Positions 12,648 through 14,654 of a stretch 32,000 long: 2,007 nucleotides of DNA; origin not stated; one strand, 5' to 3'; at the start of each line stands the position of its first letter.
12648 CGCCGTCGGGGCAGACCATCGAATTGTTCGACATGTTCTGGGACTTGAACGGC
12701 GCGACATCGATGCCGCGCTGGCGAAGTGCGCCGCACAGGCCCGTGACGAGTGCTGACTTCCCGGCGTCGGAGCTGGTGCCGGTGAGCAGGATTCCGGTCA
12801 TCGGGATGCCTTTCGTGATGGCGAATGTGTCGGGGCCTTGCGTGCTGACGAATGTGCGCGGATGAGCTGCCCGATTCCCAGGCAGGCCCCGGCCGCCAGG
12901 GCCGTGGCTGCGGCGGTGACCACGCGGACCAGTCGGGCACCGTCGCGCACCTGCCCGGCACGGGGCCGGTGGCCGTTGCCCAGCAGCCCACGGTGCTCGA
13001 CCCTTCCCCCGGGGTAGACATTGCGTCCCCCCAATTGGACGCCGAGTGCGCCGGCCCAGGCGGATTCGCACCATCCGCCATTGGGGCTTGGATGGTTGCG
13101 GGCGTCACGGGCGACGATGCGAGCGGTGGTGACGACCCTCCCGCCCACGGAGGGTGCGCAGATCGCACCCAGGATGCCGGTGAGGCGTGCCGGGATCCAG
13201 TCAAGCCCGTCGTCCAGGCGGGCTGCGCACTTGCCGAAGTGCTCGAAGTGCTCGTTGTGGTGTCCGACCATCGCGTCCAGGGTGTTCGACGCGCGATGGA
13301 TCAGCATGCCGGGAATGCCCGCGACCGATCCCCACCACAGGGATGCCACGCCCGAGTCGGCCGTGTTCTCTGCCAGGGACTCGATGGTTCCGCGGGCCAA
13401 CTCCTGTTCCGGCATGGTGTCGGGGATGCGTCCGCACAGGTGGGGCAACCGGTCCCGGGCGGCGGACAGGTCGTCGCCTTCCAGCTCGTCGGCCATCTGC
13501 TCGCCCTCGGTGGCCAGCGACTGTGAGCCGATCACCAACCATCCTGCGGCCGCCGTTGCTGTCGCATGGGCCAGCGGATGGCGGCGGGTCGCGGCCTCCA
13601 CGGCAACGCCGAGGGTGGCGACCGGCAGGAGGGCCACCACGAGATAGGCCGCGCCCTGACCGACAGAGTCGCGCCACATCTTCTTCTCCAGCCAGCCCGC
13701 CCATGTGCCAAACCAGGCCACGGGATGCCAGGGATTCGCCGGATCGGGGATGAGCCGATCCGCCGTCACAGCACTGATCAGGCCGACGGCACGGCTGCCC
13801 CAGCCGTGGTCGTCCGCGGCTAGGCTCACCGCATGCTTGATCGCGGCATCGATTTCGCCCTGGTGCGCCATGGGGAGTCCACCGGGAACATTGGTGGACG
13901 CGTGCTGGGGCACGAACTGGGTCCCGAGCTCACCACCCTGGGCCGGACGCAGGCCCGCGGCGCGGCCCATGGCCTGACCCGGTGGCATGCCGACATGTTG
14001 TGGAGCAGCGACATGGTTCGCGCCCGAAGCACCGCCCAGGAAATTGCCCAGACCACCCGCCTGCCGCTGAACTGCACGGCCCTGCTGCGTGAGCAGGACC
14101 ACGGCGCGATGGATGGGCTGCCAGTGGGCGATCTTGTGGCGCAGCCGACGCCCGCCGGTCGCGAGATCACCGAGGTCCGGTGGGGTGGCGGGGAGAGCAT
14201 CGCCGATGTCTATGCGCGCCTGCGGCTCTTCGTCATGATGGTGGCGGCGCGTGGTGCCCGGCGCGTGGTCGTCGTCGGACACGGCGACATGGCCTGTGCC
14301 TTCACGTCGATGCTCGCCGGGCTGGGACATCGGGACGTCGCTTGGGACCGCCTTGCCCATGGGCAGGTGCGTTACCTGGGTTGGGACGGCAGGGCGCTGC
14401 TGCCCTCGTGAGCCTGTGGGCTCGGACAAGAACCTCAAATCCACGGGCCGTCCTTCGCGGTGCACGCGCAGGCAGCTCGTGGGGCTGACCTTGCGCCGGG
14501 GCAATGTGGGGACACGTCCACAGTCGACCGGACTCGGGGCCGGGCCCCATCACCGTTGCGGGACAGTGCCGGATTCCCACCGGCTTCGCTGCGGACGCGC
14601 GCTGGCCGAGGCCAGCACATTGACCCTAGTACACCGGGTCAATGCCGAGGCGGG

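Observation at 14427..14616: Cobalamin-riboswitch-like aptamer plus terminator, pointed antisense through a cobC-like gene toward the cob operon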

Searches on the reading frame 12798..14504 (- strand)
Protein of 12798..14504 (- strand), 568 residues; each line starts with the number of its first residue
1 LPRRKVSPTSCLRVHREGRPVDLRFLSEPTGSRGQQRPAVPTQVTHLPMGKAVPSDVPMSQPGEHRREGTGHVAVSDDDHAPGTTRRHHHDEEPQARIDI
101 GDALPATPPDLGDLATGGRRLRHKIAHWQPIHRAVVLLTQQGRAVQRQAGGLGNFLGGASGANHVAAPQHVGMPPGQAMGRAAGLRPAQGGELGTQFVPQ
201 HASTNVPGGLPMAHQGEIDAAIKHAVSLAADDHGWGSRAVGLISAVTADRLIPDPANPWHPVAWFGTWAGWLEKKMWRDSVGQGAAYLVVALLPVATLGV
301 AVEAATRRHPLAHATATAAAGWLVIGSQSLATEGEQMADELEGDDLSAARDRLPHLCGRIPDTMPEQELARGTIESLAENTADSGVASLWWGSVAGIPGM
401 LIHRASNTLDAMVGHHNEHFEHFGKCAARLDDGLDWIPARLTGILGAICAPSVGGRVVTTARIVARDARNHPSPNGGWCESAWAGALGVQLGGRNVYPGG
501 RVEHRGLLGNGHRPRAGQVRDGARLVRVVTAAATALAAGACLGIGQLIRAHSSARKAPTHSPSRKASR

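Call 5: search_protein_families(library=pfam, proteins=[window:12798-14504:-])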
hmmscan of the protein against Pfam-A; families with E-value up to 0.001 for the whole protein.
window:12798-14504:- (568 aa): 1 family
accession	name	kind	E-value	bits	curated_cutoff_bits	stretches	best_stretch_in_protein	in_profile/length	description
PF03186.18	CobD_Cbib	-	1e-83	281.3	34.4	1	242-525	1-281/282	CobD/Cbib protein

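Call 69: list_cluster_members(proteins=[window:12801-14504:-, window:12801-14444:-, window:12801-14360:-, window:12801-14330:-, window:12801-13871:-, window:12801-13829:-])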
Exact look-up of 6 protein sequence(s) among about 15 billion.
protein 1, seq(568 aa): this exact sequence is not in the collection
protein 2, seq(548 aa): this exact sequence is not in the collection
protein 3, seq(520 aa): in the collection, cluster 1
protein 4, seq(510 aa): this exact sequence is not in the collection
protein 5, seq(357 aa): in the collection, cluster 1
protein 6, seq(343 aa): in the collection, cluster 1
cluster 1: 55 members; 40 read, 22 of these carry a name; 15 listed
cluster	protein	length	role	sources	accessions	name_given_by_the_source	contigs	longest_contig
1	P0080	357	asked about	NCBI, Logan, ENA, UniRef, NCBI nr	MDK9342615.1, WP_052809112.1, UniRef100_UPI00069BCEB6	adenosylcobinamide-phosphate synthase CbiB [Propionibacterium freudenreichii] | adenosylcobinamide-phosphate synthase CbiB n=1 Tax=Propionibacterium freudenreichii ... | cobalamin biosynthesis protein CobD [Propionibacterium freudenreichii]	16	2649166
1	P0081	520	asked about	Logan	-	-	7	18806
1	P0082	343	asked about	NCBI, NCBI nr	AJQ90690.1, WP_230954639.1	Cobalamin biosynthesis protein CobD [Propionibacterium freudenreichii subsp. ... | adenosylcobinamide-phosphate synthase CbiB [Propionibacterium freudenreichii]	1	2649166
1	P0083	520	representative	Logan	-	-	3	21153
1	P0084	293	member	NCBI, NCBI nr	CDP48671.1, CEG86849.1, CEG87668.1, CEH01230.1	CbiB/CobD [Propionibacterium freudenreichii] | Cobalamin biosynthesis protein [Propionibacterium freudenreichii subsp. freudenreichii]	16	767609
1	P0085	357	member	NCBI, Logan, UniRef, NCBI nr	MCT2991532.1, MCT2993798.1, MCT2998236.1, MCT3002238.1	adenosylcobinamide-phosphate synthase CbiB [Propionibacterium freudenreichii] | adenosylcobinamide-phosphate synthase CbiB n=1 Tax=Propionibacterium freudenreichii ... | cobalamin biosynthesis protein CobD [Propionibacterium freudenreichii]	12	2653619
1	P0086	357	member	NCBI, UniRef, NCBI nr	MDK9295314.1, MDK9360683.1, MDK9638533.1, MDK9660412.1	cobalamin biosynthesis protein CobD [Propionibacterium freudenreichii] | adenosylcobinamide-phosphate synthase CbiB n=1 Tax=Propionibacterium freudenreichii ...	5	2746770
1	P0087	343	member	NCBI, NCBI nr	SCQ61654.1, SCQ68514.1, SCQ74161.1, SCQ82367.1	adenosylcobinamide-phosphate synthase CbiB [Propionibacterium freudenreichii]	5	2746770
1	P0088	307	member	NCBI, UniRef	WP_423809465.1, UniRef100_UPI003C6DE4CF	CobD/CbiB family cobalamin biosynthesis protein [Propionibacterium freudenreichii] | CobD/CbiB family cobalamin biosynthesis protein n=1 Tax=Propionibacterium freudenreichii ...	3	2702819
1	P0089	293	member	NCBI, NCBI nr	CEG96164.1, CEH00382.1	CbiB/CobD [Propionibacterium freudenreichii]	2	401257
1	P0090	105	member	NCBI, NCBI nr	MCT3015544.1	cobalamin biosynthesis protein, partial [Propionibacterium freudenreichii] | cobalamin biosynthesis protein [Propionibacterium freudenreichii]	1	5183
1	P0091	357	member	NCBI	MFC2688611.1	MAG: adenosylcobinamide-phosphate synthase CbiB [Propionibacterium freudenreichii]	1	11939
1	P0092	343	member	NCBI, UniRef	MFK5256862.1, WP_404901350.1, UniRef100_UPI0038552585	adenosylcobinamide-phosphate synthase CbiB [Propionibacterium freudenreichii] | adenosylcobinamide-phosphate synthase CbiB n=1 Tax=Propionibacterium freudenreichii ...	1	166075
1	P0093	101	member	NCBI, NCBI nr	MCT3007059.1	cobalamin biosynthesis protein, partial [Propionibacterium freudenreichii] | cobalamin biosynthesis protein [Propionibacterium freudenreichii]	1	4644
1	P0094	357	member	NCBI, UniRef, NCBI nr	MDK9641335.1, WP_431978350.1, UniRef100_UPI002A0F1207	adenosylcobinamide-phosphate synthase CbiB [Propionibacterium freudenreichii] | adenosylcobinamide-phosphate synthase CbiB n=1 Tax=Propionibacterium freudenreichii ... | cobalamin biosynthesis protein CobD [Propionibacterium freudenreichii]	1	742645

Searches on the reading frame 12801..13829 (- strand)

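Call 51: search_protein_families(library=ncbifam, proteins=[window:12801-13829:-], max_evalue=0.001)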
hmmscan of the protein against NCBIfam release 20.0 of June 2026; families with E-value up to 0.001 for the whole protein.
window:12801-13829:- (343 aa): 5 families
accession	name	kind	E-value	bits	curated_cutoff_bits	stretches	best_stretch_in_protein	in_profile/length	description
NF002276.0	PRK01209.1-4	equivalog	1.8e-106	356.3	381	1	11-317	7-312/322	cobalamin biosynthesis protein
TIGR00380.1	cobal_cbiB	equivalog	5.6e-50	170.3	165.9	1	17-277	7-270/305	adenosylcobinamide-phosphate synthase CbiB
NF002281.0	PRK01209.2-5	equivalog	8e-46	156.8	273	1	15-273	6-268/311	cobalamin biosynthesis protein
NF005792.0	PRK07630.1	equivalog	2.3e-14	53.1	291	1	37-269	25-255/312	CobD/CbiB family protein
NF006476.0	PRK08878.1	equivalog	3.3e-13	49.6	322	1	34-284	33-278/317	cobalamin biosynthesis family protein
